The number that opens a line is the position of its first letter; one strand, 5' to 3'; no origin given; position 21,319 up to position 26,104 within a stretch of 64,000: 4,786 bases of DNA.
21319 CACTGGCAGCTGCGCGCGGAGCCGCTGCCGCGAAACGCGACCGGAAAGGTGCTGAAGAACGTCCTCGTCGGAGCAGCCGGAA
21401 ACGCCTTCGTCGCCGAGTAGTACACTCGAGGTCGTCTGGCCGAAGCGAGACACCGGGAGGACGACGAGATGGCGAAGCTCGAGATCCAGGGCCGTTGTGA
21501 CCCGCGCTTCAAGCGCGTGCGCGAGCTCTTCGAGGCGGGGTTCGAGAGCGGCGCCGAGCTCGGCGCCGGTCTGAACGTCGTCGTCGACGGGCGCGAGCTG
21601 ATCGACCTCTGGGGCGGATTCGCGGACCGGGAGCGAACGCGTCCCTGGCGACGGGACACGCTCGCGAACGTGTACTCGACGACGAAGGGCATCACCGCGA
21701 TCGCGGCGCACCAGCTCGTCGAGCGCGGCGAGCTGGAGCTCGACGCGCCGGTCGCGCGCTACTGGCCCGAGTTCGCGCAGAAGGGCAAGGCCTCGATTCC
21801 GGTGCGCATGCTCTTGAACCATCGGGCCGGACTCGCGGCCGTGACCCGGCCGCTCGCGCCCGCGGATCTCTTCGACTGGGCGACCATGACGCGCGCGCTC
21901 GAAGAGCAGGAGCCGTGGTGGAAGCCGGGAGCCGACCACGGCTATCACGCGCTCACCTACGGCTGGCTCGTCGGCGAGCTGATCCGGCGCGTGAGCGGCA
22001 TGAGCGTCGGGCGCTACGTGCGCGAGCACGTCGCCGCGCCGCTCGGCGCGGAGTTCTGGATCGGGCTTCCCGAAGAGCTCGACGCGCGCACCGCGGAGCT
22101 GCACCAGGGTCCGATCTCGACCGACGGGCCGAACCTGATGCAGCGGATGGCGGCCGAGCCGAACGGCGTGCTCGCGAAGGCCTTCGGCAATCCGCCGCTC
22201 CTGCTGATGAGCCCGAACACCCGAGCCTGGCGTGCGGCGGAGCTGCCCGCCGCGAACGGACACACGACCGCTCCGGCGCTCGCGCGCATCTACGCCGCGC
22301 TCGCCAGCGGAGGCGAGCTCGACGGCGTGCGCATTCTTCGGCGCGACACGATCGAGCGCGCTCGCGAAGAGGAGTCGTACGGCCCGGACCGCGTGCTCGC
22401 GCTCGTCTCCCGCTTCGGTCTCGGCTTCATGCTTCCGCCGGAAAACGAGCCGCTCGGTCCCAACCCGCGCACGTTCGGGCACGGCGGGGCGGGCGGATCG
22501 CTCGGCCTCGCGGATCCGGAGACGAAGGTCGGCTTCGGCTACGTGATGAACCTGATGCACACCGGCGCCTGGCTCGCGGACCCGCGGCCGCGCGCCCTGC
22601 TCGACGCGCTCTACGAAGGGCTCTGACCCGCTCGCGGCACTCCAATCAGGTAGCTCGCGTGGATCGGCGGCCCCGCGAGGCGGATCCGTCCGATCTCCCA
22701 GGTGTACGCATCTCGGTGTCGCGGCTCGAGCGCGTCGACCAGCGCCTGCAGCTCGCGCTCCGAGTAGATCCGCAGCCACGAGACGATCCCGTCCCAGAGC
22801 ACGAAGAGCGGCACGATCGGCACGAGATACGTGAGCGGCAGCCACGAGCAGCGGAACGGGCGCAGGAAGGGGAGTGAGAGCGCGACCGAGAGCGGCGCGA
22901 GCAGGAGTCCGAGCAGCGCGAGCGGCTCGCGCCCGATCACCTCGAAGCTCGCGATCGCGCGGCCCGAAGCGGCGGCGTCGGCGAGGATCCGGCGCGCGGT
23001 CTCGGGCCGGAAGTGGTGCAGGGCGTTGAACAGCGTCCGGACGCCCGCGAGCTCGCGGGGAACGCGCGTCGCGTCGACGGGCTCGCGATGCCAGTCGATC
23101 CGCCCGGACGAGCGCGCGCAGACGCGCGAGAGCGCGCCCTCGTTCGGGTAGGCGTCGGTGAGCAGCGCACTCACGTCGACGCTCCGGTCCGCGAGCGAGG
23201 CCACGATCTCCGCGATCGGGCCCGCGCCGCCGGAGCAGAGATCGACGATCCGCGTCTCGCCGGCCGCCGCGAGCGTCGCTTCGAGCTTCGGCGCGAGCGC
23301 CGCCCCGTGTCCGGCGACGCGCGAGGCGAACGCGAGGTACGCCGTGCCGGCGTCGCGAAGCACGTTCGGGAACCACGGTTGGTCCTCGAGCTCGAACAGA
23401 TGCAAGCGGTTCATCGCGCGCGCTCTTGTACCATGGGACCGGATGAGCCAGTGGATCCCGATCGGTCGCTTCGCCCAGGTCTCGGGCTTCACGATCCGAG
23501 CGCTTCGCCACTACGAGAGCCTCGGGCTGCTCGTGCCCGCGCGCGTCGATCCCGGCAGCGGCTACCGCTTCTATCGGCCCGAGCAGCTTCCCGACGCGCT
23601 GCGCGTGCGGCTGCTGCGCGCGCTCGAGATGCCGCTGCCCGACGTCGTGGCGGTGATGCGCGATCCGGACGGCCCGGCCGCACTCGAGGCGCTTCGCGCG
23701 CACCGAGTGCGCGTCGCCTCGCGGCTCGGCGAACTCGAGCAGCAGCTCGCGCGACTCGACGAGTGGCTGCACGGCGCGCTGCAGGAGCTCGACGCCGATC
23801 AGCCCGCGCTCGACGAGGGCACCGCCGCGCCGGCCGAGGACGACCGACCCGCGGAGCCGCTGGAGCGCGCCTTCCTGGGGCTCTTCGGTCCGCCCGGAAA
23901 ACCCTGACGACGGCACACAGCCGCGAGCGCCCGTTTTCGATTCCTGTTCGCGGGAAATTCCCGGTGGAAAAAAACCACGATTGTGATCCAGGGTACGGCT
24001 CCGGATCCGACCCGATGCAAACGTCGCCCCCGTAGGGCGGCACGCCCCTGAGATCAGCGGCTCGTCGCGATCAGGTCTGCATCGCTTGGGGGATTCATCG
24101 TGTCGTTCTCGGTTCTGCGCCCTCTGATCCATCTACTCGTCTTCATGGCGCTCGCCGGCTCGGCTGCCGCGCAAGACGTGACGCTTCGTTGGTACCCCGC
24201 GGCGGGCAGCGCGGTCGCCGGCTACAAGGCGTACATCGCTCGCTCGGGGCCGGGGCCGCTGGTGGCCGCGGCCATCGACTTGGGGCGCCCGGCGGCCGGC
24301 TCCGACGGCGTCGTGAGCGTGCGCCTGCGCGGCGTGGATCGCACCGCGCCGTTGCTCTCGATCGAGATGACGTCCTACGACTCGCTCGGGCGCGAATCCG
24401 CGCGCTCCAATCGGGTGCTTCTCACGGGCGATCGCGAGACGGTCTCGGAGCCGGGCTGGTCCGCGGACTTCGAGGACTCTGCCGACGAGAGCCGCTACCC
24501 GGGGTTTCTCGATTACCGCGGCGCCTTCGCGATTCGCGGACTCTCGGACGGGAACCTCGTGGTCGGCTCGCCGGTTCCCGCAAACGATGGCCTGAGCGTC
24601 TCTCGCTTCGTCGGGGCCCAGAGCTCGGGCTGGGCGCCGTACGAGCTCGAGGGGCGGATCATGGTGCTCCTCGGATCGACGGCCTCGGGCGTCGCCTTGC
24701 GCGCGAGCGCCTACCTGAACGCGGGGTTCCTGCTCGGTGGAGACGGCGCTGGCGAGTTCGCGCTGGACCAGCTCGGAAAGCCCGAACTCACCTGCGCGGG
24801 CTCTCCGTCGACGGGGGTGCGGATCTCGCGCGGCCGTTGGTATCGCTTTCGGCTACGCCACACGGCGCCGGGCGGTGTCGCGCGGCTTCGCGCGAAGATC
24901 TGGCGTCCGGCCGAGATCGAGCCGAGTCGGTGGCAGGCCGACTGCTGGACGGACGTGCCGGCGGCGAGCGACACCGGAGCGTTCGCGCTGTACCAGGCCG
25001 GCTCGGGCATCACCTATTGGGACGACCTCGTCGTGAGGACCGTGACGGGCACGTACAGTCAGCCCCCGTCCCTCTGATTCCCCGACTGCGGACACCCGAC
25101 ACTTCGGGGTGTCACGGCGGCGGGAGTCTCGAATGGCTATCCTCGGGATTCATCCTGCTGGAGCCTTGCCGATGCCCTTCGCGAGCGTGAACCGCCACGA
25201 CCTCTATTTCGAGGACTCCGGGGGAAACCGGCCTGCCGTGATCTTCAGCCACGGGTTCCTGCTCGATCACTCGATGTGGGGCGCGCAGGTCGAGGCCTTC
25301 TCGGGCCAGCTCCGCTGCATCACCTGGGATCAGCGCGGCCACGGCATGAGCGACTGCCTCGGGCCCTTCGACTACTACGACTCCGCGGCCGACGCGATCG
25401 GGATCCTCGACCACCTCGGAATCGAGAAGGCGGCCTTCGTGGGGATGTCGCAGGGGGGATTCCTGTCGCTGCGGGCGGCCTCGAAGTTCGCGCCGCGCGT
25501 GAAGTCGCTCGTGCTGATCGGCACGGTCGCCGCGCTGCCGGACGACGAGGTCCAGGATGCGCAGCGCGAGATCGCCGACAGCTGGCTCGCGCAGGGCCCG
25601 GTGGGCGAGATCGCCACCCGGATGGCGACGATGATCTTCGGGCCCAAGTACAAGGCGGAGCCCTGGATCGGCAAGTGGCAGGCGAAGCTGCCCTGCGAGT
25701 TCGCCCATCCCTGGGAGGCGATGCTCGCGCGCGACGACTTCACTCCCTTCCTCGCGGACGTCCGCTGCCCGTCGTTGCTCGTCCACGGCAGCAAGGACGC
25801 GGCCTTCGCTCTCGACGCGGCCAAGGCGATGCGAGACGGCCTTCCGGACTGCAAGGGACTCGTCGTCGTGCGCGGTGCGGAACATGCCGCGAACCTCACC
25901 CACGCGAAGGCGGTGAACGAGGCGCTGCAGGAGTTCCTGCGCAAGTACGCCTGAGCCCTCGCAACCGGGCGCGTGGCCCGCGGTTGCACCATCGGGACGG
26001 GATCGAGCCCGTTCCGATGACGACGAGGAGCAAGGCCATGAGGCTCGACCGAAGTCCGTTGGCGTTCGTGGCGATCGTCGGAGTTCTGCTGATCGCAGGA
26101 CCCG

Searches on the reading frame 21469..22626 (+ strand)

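Call 14: search_protein_families(library=pfam, proteins=[window:21469-22626:+])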
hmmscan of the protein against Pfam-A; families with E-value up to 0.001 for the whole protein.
window:21469-22626:+ (385 aa): 1 family
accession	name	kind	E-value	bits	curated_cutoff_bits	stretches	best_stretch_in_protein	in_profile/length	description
PF00144.29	Beta-lactamase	-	2.8e-80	270.4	27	1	17-373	1-322/329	Beta-lactamase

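Call 82: search_protein_families(library=ncbifam, proteins=[window:21469-22626:+], max_evalue=1e-8)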
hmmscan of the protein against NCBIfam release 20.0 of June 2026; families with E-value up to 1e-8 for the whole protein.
window:21469-22626:+ (385 aa): 20 families
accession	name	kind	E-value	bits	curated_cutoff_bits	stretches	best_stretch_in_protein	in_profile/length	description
NF052353.1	EstBLacLipLMycb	equivalog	4.5e-73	246.5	650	1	5-371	14-379/420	esterase/beta-lactamase LipL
NF038269.1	lipase_LipE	equivalog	1.2e-36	126.7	750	1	58-361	80-381/407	lipase LipE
NF012173.1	CMY2-MIR-ACT-EC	exception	2.1e-16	59.7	680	1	32-206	47-217/380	CMY2/MIR/ACT/EC family class C beta-lactamase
NF000385.4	blaACT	exception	1.6e-15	57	810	1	37-208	52-219/380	ACT family cephalosporin-hydrolyzing class C beta-lactamase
NF000191.1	CMY2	exception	2.1e-15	56.4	800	1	32-203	47-214/381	CMY-2 family class C beta-lactamase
NF041662.1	ampC_Kaer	exception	2.2e-15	56.3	825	1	32-202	47-213/381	AmpC-Kaer family extended-spectrum class C beta-lactamase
NF000187.3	BlaMIR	exception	3.8e-15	55.9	882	1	50-208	64-219/381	MIR family cephalosporin-hydrolyzing class C beta-lactamase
NF038366.1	blaSFDC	exception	8.5e-15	54.7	840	1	32-207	47-218/382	SFDC family class C beta-lactamase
NF038089.1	blaYRC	exception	6e-14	51.8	870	1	32-203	47-214/381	YRC family class C beta-lactamase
NF000185.2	BlaEC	exception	1.1e-13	50.9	850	1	33-202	44-209/377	BlaEC family class C beta-lactamase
NF040478.1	blaLAQ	exception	1.5e-13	50.4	850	1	35-202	49-212/380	LAQ family class C beta-lactamase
NF041666.1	ampC_Ecan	exception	2.6e-13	49.6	860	1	50-203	64-214/381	CMY2-MIR-ACT-EC family cephalosporin-hydrolyzing class C beta-lactamase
NF000419.2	blaCMH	exception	1.1e-12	47.9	875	1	50-204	64-215/381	CMH family class C beta-lactamase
NF052559.1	MthAcHydAcmB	equivalog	1.7e-12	46.8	550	1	54-214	48-229/391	methyl acetate hydrolase AcmB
NF038238.1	blaBUT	exception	4.5e-12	45.7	850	1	36-203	53-216/383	BUT family class C beta-lactamase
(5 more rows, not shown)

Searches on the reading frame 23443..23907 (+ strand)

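Call 42: search_protein_families(library=pfam, proteins=[window:23443-23907:+])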
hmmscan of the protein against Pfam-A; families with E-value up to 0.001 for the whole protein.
window:23443-23907:+ (154 aa): 2 families
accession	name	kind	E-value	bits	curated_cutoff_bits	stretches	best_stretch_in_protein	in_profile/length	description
PF13411.12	MerR_1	-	4.5e-11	43.1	21.6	1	7-73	3-67/69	MerR HTH family regulatory protein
PF00376.29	MerR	-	3.3e-09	36.8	28.2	1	7-44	2-38/38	MerR family regulatory protein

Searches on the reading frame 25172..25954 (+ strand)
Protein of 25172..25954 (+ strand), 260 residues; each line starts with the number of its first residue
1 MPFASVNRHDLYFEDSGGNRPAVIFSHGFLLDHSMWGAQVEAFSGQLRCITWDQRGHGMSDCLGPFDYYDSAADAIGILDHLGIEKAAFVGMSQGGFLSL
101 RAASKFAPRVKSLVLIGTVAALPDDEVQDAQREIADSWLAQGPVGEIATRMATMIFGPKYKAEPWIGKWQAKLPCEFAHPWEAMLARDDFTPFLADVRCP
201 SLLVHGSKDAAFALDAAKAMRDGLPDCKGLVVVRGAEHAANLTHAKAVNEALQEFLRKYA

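Call 42: search_protein_families(library=pfam, proteins=[window:25172-25954:+])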
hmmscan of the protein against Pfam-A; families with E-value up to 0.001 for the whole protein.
window:25172-25954:+ (260 aa): 5 families
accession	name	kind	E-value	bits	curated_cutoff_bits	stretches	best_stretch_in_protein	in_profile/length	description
PF00561.26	Abhydrolase_1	-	1.7e-25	90.6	25.8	1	21-244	1-244/245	alpha/beta hydrolase fold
PF12697.13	Abhydrolase_6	-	2e-18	68.3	26.3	1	23-251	1-217/217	Alpha/beta hydrolase family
PF12146.15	Hydrolase_4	-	1.2e-10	41.6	27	1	20-239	4-233/239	Serine aminopeptidase, S33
PF08386.16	Abhydrolase_4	-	4.6e-06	27.1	21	1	199-258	35-93/103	TAP-like protein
PF03096.20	Ndr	-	0.0004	19.6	23.3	0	75-257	89-277/283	Ndr family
